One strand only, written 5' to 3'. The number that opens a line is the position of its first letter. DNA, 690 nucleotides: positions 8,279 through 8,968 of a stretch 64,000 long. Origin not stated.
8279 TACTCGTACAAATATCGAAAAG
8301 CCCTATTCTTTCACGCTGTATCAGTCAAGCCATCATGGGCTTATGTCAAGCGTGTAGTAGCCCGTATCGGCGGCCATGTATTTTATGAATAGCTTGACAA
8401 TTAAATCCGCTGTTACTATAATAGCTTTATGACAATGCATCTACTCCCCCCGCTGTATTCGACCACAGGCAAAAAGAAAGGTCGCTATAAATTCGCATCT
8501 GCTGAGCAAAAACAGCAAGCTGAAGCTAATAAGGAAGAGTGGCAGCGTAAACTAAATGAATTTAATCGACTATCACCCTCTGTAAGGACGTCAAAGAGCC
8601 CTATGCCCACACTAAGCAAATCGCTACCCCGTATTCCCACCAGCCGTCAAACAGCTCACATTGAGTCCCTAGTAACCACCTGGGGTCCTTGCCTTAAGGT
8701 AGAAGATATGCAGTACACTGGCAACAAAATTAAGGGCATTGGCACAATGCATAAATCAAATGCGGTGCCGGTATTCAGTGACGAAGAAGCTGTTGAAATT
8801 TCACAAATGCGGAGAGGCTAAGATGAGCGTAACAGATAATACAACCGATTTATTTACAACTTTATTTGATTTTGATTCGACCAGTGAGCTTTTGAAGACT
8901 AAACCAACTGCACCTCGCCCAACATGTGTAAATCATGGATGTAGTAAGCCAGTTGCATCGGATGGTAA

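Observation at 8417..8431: Probable leaderless mRNAs: start codons abut the -10 element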

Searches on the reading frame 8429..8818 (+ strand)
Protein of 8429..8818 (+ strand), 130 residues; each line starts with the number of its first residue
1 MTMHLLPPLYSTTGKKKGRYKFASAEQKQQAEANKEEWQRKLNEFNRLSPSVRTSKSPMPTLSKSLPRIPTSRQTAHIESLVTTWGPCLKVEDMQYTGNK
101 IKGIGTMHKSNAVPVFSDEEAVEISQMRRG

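Call 8: search_dna_similar(query=window:8429-8818:+, collection=phages, mode=protein, max_rows=25, max_evalue=0.01)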
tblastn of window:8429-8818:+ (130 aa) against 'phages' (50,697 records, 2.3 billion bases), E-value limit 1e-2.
Records with a match: 6; places in all: 6; records where one place covers at least 80% of the query: 0.
Best place of each record, by identity: 80-90% 1; <60% 5.
By first word of the organism name: Delftia 2; Acidovorax 2; Synechococcus 1; Phage 1.
By host as written in the record: Delftia acidovorans 2; Acidovorax citrulli 2; Synechococcus elongatus PCC 7942 = FACHB-805 1; - 1.
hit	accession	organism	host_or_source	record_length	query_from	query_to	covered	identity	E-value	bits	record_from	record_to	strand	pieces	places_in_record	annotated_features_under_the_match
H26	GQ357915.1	Delftia phage PhiW-14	Delftia acidovorans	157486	64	129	51%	53.5%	8e-12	66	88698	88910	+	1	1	114: hypothetical protein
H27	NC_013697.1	Delftia phage PhiW-14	Delftia acidovorans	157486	64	129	51%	53.5%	8e-12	66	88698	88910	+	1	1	114: hypothetical protein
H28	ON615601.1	Synechococcus phage BUCT-ZZ01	Synechococcus elongatus PCC 7942 = ...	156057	95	129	27%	80.0%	2e-10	62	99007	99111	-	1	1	none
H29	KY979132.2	Acidovorax phage ACP17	Acidovorax citrulli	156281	69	129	47%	42.6%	5e-7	52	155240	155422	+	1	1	hypothetical protein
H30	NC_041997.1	Acidovorax phage ACP17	Acidovorax citrulli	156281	69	129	47%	42.6%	5e-7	52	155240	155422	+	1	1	hypothetical protein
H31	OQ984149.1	Phage C48C1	-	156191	88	129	32%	54.8%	1e-7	54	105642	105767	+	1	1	hypothetical protein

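Call 10: find_related_loci(query=window:8429-8818:+, collection=viral_contigs, flank=3000)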
Query window:8429-8818:+ (130 aa) in viral_contigs; peptide patterns used: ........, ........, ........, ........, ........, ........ (x = any residue, [..] = any of these).
600 stretches matched a pattern (row limit reached: there are more); 600 encode a relative of the query (tblastn E <= 1e-3); the best 80 are kept; 80 distinct loci.
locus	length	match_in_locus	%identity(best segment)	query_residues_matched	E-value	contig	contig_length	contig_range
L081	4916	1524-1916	59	1-129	1e-45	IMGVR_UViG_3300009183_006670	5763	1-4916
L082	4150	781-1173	59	1-129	3e-45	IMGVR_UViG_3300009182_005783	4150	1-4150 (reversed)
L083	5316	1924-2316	55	1-129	7e-43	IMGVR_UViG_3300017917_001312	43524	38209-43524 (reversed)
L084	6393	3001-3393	54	1-129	1e-42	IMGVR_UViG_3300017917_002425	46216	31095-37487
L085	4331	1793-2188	52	1-129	6e-41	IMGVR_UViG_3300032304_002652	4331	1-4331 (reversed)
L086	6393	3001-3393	53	1-129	7e-41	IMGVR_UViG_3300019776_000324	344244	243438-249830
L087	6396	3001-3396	54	1-129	1e-39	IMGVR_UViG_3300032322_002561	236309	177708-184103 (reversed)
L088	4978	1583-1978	53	1-129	9e-40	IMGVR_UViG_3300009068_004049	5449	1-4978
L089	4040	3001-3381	51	3-129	4e-36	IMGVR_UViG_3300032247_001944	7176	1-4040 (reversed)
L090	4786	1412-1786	51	1-130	4e-34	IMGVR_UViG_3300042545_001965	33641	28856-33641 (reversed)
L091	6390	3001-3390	50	1-129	1e-33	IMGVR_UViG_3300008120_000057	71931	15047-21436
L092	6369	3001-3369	50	1-129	2e-32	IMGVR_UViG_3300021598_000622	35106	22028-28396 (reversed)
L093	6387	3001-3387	50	1-129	5e-32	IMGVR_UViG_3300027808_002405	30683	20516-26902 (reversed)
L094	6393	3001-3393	48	1-129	1e-31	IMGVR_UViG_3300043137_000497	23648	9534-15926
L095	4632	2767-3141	51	1-129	4e-31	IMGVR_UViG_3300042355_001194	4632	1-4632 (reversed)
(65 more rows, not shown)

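Call 18: search_protein_families(library=pfam, proteins=[window:8429-8818:+], max_evalue=0.01)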
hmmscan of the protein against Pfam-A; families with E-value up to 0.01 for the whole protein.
window:8429-8818:+ (130 aa): 0 families

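Call 19: search_protein_families(library=phrogs, proteins=[window:8429-8818:+], max_evalue=0.001)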
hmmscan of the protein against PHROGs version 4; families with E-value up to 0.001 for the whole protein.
window:8429-8818:+ (130 aa): 1 family
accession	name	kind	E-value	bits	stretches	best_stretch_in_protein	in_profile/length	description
phrog_27048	-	unknown function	2.5e-27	96.6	1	1-129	1-127/127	-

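Call 64: find_homologous_proteins(query=window:8429-8818:+, max_evalue=0.00001)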
Query window:8429-8818:+ (130 aa): 7887 proteins with E <= 0.00001 among 8000 candidates; the best 120 are listed.
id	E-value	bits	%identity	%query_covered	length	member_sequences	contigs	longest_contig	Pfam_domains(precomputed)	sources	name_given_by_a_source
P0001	3.4e-72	258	89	100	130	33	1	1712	-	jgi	-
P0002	3.7e-70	252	91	98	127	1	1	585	-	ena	-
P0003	4.2e-61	222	79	99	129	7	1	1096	-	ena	-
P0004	1.5e-60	221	78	98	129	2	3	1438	-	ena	-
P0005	6.6e-54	199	73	98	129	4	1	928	-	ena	-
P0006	8.9e-54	199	73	98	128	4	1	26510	-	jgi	jgi:DNA gyrase/topoisomerase IV subunit B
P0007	4.1e-53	196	74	98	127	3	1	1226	-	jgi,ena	jgi:hypothetical protein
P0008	1.4e-52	195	72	98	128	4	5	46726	-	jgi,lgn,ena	jgi:hypothetical protein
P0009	3.0e-52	194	70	99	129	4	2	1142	-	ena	-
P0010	6.7e-52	193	69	99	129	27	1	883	-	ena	-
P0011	9.5e-52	192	70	99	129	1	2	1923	-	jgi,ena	jgi:hypothetical protein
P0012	1.1e-50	189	70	98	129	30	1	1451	-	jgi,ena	jgi:hypothetical protein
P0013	3.7e-50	187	69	98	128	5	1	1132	-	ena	-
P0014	4.1e-50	187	72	83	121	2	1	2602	-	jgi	jgi:hypothetical protein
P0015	3.4e-49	184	68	98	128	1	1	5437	-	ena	-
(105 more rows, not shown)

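Call 65: find_encoding_contigs(protein=P0001, flank=1500, max_places=3)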
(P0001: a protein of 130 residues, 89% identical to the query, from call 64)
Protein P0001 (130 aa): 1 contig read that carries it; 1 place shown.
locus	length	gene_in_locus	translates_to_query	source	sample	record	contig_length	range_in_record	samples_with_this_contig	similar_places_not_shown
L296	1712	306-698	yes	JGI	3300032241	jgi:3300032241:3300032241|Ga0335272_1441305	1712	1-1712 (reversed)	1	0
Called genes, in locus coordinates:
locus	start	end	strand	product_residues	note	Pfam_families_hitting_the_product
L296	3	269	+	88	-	?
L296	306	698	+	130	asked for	-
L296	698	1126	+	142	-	-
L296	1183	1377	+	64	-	PF01176:eIF-1a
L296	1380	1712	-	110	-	?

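Call 66: find_encoding_contigs(protein=P0006, flank=1500, max_places=3)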
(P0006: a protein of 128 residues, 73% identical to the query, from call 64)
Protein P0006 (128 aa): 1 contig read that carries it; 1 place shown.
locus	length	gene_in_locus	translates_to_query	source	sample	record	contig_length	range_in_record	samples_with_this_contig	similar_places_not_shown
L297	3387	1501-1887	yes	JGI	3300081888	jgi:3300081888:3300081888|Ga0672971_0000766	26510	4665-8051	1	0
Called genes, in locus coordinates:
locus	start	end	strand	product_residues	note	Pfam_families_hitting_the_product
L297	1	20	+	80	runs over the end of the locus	-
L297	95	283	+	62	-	PF07432:Hc1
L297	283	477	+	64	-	-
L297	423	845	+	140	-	-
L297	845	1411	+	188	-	PF07486:Hydrolase_2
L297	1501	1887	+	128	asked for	-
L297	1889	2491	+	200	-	-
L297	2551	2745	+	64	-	PF01176:eIF-1a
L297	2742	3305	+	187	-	PF02777:Sod_Fe_C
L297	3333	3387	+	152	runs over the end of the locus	PF13392:HNH_3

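Call 67: find_encoding_contigs(protein=P0008, flank=1500, max_places=3)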
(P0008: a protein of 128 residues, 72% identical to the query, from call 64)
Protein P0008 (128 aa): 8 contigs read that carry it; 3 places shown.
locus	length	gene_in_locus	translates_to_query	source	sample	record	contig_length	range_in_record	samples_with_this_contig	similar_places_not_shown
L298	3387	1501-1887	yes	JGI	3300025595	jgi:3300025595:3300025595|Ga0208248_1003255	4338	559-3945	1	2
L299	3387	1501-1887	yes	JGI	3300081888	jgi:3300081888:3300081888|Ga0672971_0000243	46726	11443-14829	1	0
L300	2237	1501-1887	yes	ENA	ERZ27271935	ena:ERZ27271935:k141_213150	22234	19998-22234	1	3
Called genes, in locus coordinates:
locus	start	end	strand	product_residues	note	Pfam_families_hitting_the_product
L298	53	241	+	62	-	PF07432:Hc1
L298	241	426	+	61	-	-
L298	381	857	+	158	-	-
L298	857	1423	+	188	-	PF07486:Hydrolase_2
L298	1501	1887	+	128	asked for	-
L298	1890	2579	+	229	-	-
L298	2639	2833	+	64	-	PF01176:eIF-1a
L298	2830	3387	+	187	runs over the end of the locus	PF00081:Sod_Fe_N (weak), PF02777:Sod_Fe_C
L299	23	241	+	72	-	PF07432:Hc1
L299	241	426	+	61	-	-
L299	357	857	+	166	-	-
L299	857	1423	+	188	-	PF07486:Hydrolase_2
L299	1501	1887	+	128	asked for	-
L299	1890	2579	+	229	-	-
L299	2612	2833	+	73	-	PF01176:eIF-1a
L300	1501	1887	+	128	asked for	-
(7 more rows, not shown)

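Call 75: predict_structure(alignment_id=A1)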
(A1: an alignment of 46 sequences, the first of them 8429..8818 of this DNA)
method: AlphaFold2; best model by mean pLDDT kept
length: 130 residues; sequences in the alignment: 46
mean_pLDDT: 66.5   pTM: 0.27
mean pLDDT of the five models: 66.5, 65.4, 58.6, 56.7, 56.7
residues with pLDDT >= 90: 6; 70-90: 37; 50-70: 80; < 50: 7
segments of 3 or more residues with pLDDT < 50: none
pLDDT, mean of each block of 10 residues (from residue 1): 54 61 83 88 85 62 61 62 57 51 63 70 66
secondary structure, 60 per line:
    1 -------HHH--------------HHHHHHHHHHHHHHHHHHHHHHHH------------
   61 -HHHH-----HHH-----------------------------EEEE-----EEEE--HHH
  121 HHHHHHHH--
elements in order: H25-48 H62-65 E103-106 E112-115 H118-128
